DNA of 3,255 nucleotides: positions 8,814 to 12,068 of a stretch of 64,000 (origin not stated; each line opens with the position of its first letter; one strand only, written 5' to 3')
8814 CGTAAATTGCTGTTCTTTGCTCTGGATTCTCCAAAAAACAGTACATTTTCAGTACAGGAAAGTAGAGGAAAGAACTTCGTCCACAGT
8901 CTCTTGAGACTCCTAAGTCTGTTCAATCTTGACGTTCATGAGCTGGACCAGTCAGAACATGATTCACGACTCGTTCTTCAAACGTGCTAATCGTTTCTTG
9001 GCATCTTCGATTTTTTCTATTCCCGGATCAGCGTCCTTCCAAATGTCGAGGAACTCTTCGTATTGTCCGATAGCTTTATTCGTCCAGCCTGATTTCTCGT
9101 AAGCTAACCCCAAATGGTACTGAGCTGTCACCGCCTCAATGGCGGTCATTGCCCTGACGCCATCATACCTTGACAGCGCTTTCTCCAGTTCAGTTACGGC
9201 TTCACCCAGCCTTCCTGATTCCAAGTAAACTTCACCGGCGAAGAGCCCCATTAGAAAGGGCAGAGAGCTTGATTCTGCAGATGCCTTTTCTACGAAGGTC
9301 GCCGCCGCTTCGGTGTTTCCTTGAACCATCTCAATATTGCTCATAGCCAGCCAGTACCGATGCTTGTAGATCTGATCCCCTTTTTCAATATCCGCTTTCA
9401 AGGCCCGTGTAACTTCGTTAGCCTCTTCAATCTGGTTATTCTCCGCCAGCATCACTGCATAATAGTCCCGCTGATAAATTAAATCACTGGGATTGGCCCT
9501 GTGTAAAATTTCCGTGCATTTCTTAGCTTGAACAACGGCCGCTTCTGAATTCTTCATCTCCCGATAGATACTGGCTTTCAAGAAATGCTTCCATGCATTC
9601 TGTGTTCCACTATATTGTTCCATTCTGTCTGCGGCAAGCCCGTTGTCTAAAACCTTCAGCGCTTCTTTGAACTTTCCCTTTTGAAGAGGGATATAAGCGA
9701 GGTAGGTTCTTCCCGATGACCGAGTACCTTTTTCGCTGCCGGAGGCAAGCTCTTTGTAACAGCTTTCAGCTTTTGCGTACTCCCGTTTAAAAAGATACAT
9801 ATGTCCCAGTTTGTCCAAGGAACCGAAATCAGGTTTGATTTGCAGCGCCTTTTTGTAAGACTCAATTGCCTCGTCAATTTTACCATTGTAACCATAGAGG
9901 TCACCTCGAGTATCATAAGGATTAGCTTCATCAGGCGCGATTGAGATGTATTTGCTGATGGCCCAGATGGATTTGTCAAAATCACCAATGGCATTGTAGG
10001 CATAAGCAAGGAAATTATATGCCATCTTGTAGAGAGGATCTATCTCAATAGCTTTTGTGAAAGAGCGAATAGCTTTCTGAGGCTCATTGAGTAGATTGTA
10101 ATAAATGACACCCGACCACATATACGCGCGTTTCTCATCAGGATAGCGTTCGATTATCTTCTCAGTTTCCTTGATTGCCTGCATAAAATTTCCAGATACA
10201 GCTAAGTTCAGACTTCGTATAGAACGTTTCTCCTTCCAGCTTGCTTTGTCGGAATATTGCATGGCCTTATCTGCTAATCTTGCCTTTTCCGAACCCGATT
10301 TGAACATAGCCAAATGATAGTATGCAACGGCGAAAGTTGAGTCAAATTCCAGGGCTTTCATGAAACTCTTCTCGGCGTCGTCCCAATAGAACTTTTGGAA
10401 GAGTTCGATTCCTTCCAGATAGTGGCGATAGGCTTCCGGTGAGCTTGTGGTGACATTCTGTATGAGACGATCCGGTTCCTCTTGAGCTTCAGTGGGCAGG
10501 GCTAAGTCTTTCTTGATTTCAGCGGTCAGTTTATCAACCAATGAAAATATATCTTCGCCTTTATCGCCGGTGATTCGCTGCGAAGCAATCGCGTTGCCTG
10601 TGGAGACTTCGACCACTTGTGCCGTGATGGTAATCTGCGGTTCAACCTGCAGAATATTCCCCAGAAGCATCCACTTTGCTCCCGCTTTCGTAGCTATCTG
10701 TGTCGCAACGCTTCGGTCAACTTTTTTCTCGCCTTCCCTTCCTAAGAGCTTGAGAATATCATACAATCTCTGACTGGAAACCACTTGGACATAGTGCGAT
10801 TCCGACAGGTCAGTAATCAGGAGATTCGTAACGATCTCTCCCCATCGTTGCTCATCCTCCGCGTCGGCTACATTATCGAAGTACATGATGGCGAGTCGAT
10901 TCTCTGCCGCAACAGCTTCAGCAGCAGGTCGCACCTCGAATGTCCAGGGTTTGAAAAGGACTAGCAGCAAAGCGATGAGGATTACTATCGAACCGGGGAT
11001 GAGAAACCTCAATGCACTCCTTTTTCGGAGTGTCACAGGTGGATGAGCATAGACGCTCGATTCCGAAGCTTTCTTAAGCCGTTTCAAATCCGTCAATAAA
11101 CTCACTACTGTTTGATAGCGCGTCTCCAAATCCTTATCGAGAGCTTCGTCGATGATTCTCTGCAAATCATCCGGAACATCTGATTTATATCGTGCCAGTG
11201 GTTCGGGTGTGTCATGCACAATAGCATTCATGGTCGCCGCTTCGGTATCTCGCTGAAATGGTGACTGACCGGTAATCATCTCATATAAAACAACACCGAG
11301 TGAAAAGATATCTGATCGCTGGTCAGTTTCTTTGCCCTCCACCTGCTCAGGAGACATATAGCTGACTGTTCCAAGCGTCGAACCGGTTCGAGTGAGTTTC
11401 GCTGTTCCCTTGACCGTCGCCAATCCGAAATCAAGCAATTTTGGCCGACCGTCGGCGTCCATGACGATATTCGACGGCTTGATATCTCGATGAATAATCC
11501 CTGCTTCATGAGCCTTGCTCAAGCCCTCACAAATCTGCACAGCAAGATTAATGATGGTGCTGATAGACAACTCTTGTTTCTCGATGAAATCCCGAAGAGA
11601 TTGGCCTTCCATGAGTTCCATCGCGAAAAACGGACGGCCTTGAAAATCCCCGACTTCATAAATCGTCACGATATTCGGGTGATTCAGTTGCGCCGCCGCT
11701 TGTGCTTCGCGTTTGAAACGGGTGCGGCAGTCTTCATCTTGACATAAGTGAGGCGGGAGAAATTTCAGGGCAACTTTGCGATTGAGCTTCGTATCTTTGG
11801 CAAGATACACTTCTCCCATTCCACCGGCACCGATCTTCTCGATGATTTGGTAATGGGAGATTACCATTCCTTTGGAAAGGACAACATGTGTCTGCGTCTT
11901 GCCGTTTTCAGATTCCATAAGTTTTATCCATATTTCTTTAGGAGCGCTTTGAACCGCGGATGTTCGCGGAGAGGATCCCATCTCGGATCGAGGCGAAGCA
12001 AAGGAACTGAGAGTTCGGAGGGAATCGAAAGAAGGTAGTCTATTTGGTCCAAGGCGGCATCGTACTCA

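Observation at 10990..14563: Tandem Ser/Thr kinase paralogs with near-identical kinase domains but divergent sensor halves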

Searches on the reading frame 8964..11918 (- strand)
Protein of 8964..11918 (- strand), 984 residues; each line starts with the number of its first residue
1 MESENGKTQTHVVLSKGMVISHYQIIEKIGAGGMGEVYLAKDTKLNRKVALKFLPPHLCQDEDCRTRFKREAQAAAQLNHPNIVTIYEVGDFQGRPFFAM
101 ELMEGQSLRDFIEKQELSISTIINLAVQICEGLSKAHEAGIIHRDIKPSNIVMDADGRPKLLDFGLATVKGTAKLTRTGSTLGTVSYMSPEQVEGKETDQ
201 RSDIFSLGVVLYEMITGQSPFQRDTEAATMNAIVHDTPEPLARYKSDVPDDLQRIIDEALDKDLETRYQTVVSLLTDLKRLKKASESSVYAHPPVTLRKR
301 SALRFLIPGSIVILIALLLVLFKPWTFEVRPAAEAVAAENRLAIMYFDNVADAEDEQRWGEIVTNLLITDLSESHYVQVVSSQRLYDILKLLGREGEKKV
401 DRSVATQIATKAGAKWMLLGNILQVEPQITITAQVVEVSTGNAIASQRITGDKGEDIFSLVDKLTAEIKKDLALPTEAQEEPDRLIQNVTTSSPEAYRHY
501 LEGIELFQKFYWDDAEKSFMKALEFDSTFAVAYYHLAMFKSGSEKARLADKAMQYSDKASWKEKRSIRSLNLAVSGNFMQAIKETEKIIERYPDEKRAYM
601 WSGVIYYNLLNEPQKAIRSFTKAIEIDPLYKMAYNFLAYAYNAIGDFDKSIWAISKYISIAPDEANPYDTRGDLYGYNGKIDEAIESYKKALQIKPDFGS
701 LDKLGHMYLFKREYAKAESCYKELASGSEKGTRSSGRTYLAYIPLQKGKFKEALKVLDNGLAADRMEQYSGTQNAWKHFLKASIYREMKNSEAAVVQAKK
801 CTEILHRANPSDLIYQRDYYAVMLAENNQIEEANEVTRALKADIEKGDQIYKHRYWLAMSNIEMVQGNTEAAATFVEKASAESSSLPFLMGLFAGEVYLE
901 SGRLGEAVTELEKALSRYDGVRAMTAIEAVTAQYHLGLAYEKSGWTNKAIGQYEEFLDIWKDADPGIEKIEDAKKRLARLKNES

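Call 8: search_protein_families(library=pfam, proteins=[window:8964-11918:-], max_evalue=0.01)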
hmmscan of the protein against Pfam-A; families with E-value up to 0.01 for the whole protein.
window:8964-11918:- (984 aa): 25 families
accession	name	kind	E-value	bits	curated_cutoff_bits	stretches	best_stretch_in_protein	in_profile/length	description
PF00069.31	Pkinase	-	4.9e-56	190.5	31.7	1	23-269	1-253/263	Protein kinase domain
PF07714.23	PK_Tyr_Ser-Thr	-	1.1e-39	136.7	23.1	1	24-268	2-249/258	Protein tyrosine and serine/threonine kinase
PF07719.23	TPR_2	-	8.8e-25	85.2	27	1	668-697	4-33/34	Tetratricopeptide repeat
PF13181.12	TPR_8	-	1.1e-23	81.7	25.7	1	668-697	4-33/34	Tetratricopeptide repeat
PF00515.34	TPR_1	-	3.1e-19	68.4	27.8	2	671-698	7-34/34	Tetratricopeptide repeat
PF13432.12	TPR_16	-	8.6e-19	68.1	32.7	1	575-628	10-62/65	Tetratricopeptide repeat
PF13428.12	TPR_14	-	2e-17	62.4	23.5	0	894-920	7-33/44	Tetratricopeptide repeat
PF13424.12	TPR_12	-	3.2e-17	62.9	30.1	2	895-961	10-76/77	Tetratricopeptide repeat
PF13414.12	TPR_11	-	3.7e-17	62.2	26.8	1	672-697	1-26/42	TPR repeat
PF14559.12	TPR_19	-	2.8e-13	50.4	25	0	612-664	6-58/68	Tetratricopeptide repeat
PF13431.12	TPR_17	-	6.4e-13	48.3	24.4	0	620-650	2-32/34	Tetratricopeptide repeat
PF13176.12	TPR_7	-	2.7e-09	36.8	27.9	0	700-725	1-26/36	Tetratricopeptide repeat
PF13174.12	TPR_6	-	7e-09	36.2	26.3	0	598-628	2-31/33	Tetratricopeptide repeat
PF01636.29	APH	-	1.7e-08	35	23.2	1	27-116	3-87/239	Phosphotransferase enzyme family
PF09976.15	TPR_21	-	7e-08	32.9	25.5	0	665-693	146-174/193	Tetratricopeptide repeat-like domain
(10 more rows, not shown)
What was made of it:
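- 8964..11918 (-): Kinase A, 984 aa. Pkinase aa 23-269 (11112-11852), TM aa 305-322 (10953-11006), TolB-N/LpoB-like domain aa 340-500 (10419-10901), then TPR. Pfam Pkinase E=4.9e-56, many TPR families, weak LpoB/FlgO hits (call 8).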

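Call 10: find_homologous_proteins(query=window:8964-11918:-, max_evalue=1e-30)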
Query window:8964-11918:- (984 aa): 7987 proteins with E <= 1e-30 among 8000 candidates; the best 120 are listed.
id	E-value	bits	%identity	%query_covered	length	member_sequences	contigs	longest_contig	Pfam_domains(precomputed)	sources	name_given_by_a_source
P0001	0.0e+0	1586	72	100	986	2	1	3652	PF13431.13,PF09976.16,PF13414.13,PF13176.13,PF13428.13,PF14559.13,PF07714.24,PF00069.32,PF13371.13,PF00515.35,PF03109.23,PF13424.13,PF13432.13,PF13181.13,PF07719.24,PF01636.30,PF13174.13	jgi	jgi:tetratricopeptide (TPR) repeat protein/predicted Ser/Thr protein kinase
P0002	0.0e+0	1569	71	100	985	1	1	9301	PF13431.13,PF13414.13,PF13176.13,PF13428.13,PF14559.13,PF07714.24,PF00069.32,PF13371.13,PF17874.8,PF00515.35,PF03109.23,PF12895.14,PF13424.13,PF13432.13,PF13181.13,PF07719.24,PF01636.30,PF13174.13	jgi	jgi:serine/threonine protein kinase/Tfp pilus assembly protein PilF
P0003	0.0e+0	1552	70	100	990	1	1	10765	PF13431.13,PF09976.16,PF13414.13,PF13176.13,PF13428.13,PF13374.13,PF14559.13,PF07714.24,PF00069.32,PF13371.13,PF00515.35,PF03109.23,PF12895.14,PF13424.13,PF13432.13,PF13181.13,PF07719.24,PF01636.30,PF13174.13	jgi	jgi:serine/threonine protein kinase/tetratricopeptide (TPR) repeat protein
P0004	0.0e+0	1533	72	97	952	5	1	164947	PF13431.13,PF09976.16,PF23914.2,PF13414.13,PF13176.13,PF13428.13,PF14559.13,PF24575.2,PF07714.24,PF00069.32,PF13371.13,PF17874.8,PF00515.35,PF03109.23,PF13424.13,PF21033.5,PF13432.13,PF13181.13,PF07719.24,PF01636.30,PF13174.13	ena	-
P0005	0.0e+0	1518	69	99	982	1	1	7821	PF13431.13,PF09976.16,PF13414.13,PF13176.13,PF13428.13,PF13374.13,PF14559.13,PF07714.24,PF00069.32,PF13371.13,PF00515.35,PF03109.23,PF13424.13,PF13432.13,PF13181.13,PF07719.24,PF01636.30,PF13174.13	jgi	jgi:serine/threonine protein kinase/tetratricopeptide (TPR) repeat protein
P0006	0.0e+0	1481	67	100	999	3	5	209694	PF13431.13,PF13414.13,PF13176.13,PF13428.13,PF14559.13,PF07714.24,PF00069.32,PF13371.13,PF17874.8,PF00515.35,PF03109.23,PF13424.13,PF13432.13,PF13181.13,PF07719.24,PF01636.30,PF13174.13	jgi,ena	jgi:tetratricopeptide (TPR) repeat protein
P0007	0.0e+0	1337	62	100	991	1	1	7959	PF13431.13,PF09976.16,PF23914.2,PF13414.13,PF13176.13,PF13428.13,PF25064.2,PF07721.21,PF17680.7,PF14559.13,PF07714.24,PF00069.32,PF13371.13,PF17874.8,PF00515.35,PF12895.14,PF13424.13,PF21033.5,PF13432.13,PF13181.13,PF07719.24,PF01636.30,PF13174.13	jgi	jgi:serine/threonine protein kinase/Tfp pilus assembly protein PilF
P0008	0.0e+0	1332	62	100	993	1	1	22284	PF13431.13,PF13414.13,PF13176.13,PF13428.13,PF25064.2,PF13374.13,PF07721.21,PF17680.7,PF14559.13,PF24575.2,PF07714.24,PF00069.32,PF13371.13,PF17874.8,PF00515.35,PF03109.23,PF13424.13,PF21033.5,PF13432.13,PF13181.13,PF07719.24,PF01636.30,PF13174.13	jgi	-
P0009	0.0e+0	1328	62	100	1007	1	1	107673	PF25063.1,PF13431.13,PF23914.2,PF13414.13,PF25058.2,PF13176.13,PF13428.13,PF17680.7,PF14559.13,PF07714.24,PF00069.32,PF13371.13,PF17874.8,PF00515.35,PF03109.23,PF13424.13,PF21033.5,PF13432.13,PF13429.13,PF13181.13,PF07719.24,PF01636.30,PF13174.13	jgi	-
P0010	0.0e+0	1293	62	98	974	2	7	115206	PF13414.13,PF24575.2,PF07714.24,PF00069.32,PF00515.35,PF13424.13,PF13429.13,PF07719.24,PF01636.30,PF13174.13,PF20308.5,PF13431.13,PF23914.2,PF25058.2,PF13176.13,PF13428.13,PF25064.2,PF14559.13,PF13371.13,PF03109.23,PF12895.14,PF21033.5,PF13432.13,PF13181.13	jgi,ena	-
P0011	0.0e+0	1285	59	99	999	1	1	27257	PF13431.13,PF23914.2,PF13414.13,PF13176.13,PF13428.13,PF25064.2,PF14559.13,PF07714.24,PF00069.32,PF13371.13,PF17874.8,PF00515.35,PF03109.23,PF13424.13,PF21033.5,PF13432.13,PF13429.13,PF13181.13,PF07719.24,PF01636.30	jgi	-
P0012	0.0e+0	1283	61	98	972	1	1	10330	PF13431.13,PF09976.16,PF13414.13,PF13428.13,PF14559.13,PF24575.2,PF07714.24,PF00069.32,PF13371.13,PF00515.35,PF03109.23,PF13424.13,PF21033.5,PF13432.13,PF13429.13,PF13181.13,PF07719.24,PF01636.30,PF13174.13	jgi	jgi:serine/threonine protein kinase/Flp pilus assembly protein TadD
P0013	0.0e+0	1281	60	100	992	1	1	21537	PF13431.13,PF23914.2,PF13414.13,PF13176.13,PF13428.13,PF25064.2,PF14559.13,PF07714.24,PF00069.32,PF13371.13,PF17874.8,PF00515.35,PF03109.23,PF13424.13,PF21033.5,PF13432.13,PF13181.13,PF07719.24,PF13174.13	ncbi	-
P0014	0.0e+0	1273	61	97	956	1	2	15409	PF25063.1,PF13431.13,PF23914.2,PF13414.13,PF25058.2,PF13176.13,PF13428.13,PF13374.13,PF17680.7,PF14559.13,PF24575.2,PF07714.24,PF00069.32,PF13371.13,PF17874.8,PF00515.35,PF13424.13,PF21033.5,PF13432.13,PF13181.13,PF07719.24,PF01636.30,PF13174.13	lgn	-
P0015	0.0e+0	1270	61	98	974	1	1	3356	PF13414.13,PF12569.15,PF24575.2,PF07714.24,PF00069.32,PF00515.35,PF13424.13,PF14531.13,PF13429.13,PF07719.24,PF01636.30,PF13174.13,PF20308.5,PF13431.13,PF13176.13,PF13428.13,PF17667.8,PF25064.2,PF14559.13,PF13371.13,PF03109.23,PF12895.14,PF21033.5,PF13432.13,PF13181.13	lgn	-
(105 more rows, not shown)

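Call 17: find_encoding_contigs(protein=P0004, flank=10000, max_places=3)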
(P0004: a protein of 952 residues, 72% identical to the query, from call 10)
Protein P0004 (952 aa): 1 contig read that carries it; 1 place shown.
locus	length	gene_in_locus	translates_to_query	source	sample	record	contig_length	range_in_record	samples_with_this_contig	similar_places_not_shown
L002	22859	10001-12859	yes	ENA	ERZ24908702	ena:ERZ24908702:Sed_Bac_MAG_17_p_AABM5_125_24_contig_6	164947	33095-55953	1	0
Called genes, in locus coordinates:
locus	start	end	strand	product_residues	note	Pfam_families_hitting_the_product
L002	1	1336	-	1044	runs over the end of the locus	PF00873:ACR_tran, PF03176:MMPL (faint)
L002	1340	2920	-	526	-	PF19335:HMBD, PF25919:BSH_CusB, PF25869:3HB_CusB (weak), PF25954:Beta-barrel_RND_2, PF25967:RND-MFP_C, PF25975:CzcB_C, PF25989:YknX_C, PF19335:HMBD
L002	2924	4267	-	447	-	PF02321:OEP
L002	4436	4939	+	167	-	-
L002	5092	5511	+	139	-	PF12161:HsdM_N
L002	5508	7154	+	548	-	PF16697:Yop-YscD_cpl, PF00498:FHA, PF13185:GAF_2, PF01590:GAF, PF13492:GAF_3 (weak), PF07228:SpoIIE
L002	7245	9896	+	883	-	PF00069:Pkinase, PF07714:PK_Tyr_Ser-Thr, PF01636:APH (faint), PF03109:ABC1, PF00515:TPR_1 (faint), PF07719:TPR_2 (faint), PF13414:TPR_11 (faint), PF13424:TPR_12 (weak), +7 more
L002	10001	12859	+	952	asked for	PF00069:Pkinase, PF03109:ABC1 (weak), PF07714:PK_Tyr_Ser-Thr, PF00515:TPR_1 (weak), PF07719:TPR_2 (weak), PF13181:TPR_8 (weak), PF13414:TPR_11 (weak), PF17874:TPR_MalT (weak), +13 more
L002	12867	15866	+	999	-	PF00069:Pkinase, PF01636:APH (weak), PF07714:PK_Tyr_Ser-Thr, PF03109:ABC1, PF14559:TPR_19 (faint), PF13176:TPR_7 (faint), PF13431:TPR_17 (weak), PF13414:TPR_11, +9 more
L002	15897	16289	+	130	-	-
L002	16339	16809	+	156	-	-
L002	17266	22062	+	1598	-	PF22544:HYDIN_VesB_CFA65-like_Ig (faint), PF15780:ASH (faint), PF22073:Cep192_D4 (faint), PF12371:TMEM131_like_N (faint), PF18962:Por_Secre_tail (weak)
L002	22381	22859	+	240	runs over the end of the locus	PF18753:Nmad2 (faint)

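Call 23: find_encoding_contigs(protein=P0002, flank=10000, max_places=2)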
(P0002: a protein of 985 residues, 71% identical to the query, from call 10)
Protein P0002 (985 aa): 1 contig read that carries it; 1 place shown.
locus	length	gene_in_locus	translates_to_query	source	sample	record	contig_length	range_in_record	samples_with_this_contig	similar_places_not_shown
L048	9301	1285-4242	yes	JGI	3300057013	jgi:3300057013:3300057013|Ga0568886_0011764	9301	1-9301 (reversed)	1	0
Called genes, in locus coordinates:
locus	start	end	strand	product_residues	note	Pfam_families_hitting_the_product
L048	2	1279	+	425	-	?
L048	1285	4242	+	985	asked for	PF00069:Pkinase, PF01636:APH (faint), PF07714:PK_Tyr_Ser-Thr, PF03109:ABC1 (weak), PF00515:TPR_1 (weak), PF07719:TPR_2 (weak), PF13181:TPR_8 (weak), PF13414:TPR_11 (weak), +10 more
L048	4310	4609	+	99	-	PF01713:Smr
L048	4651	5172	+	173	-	PF14512:TM1586_NiRdase (faint), PF00881:Nitroreductase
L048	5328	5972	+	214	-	PF07638:Sigma70_ECF (faint), PF04542:Sigma70_r2, PF08281:Sigma70_r4_2, PF04545:Sigma70_r4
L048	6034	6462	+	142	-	-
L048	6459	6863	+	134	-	-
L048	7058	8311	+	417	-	PF23564:EF-hand_FSTL1 (faint), PF00036:EF-hand_1 (faint), PF10591:SPARC_Ca_bdg (faint), PF13405:EF-hand_6 (faint), PF13202:EF-hand_5 (weak), PF13499:EF-hand_7, PF13202:EF-hand_5 (weak), PF18962:Por_Secre_tail, +2 more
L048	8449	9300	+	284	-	?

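Call 24: find_encoding_contigs(protein=P0003, flank=10000, max_places=2)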
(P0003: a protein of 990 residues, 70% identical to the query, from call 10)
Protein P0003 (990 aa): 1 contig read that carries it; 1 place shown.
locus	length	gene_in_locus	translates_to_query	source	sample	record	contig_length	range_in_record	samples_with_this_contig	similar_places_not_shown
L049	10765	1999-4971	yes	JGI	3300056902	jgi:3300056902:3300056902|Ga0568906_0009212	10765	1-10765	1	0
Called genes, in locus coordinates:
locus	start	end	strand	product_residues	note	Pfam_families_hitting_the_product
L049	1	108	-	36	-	?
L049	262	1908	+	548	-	PF16697:Yop-YscD_cpl, PF00498:FHA, PF01590:GAF, PF13185:GAF_2, PF13492:GAF_3 (weak), PF07228:SpoIIE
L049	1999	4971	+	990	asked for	PF00069:Pkinase, PF01636:APH (faint), PF07714:PK_Tyr_Ser-Thr, PF03109:ABC1, PF12895:ANAPC3 (faint), PF00515:TPR_1 (weak), PF07719:TPR_2 (weak), PF13414:TPR_11, +11 more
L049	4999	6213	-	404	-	PF00072:Response_reg, PF00512:HisKA (weak), PF02518:HATPase_c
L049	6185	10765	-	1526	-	?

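Call 25: find_encoding_contigs(protein=P0005, flank=10000, max_places=2)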
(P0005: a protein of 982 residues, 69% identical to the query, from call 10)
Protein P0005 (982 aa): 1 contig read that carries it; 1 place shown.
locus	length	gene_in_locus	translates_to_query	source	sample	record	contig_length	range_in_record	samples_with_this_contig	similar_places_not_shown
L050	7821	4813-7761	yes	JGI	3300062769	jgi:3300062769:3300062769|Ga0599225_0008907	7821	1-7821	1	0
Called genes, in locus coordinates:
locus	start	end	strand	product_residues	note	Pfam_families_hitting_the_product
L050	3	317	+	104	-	PF04165:DUF401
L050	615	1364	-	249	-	PF18962:Por_Secre_tail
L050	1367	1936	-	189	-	PF04542:Sigma70_r2, PF08281:Sigma70_r4_2, PF04545:Sigma70_r4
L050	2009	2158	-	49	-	-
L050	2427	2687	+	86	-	-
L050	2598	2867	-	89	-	-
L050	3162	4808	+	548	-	PF16697:Yop-YscD_cpl, PF00498:FHA, PF01590:GAF, PF13185:GAF_2 (weak), PF13492:GAF_3 (weak), PF07228:SpoIIE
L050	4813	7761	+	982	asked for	PF00069:Pkinase, PF01636:APH (faint), PF07714:PK_Tyr_Ser-Thr, PF03109:ABC1 (weak), PF00515:TPR_1 (weak), PF07719:TPR_2 (weak), PF13181:TPR_8 (weak), PF13414:TPR_11, +10 more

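Call 30: find_encoding_contigs(protein=P0001, flank=10000, max_places=2)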
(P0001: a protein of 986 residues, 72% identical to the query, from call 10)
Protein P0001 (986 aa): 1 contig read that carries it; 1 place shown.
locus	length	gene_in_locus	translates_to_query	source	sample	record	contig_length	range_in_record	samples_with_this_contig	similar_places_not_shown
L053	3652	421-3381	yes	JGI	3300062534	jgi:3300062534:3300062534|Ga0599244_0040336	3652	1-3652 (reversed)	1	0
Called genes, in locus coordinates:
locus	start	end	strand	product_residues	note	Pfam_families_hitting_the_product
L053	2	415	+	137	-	?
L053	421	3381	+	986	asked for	PF00069:Pkinase, PF01636:APH (faint), PF07714:PK_Tyr_Ser-Thr, PF03109:ABC1 (weak), PF00515:TPR_1 (weak), PF07719:TPR_2 (weak), PF13181:TPR_8 (weak), PF13414:TPR_11, +9 more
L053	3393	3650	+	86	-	?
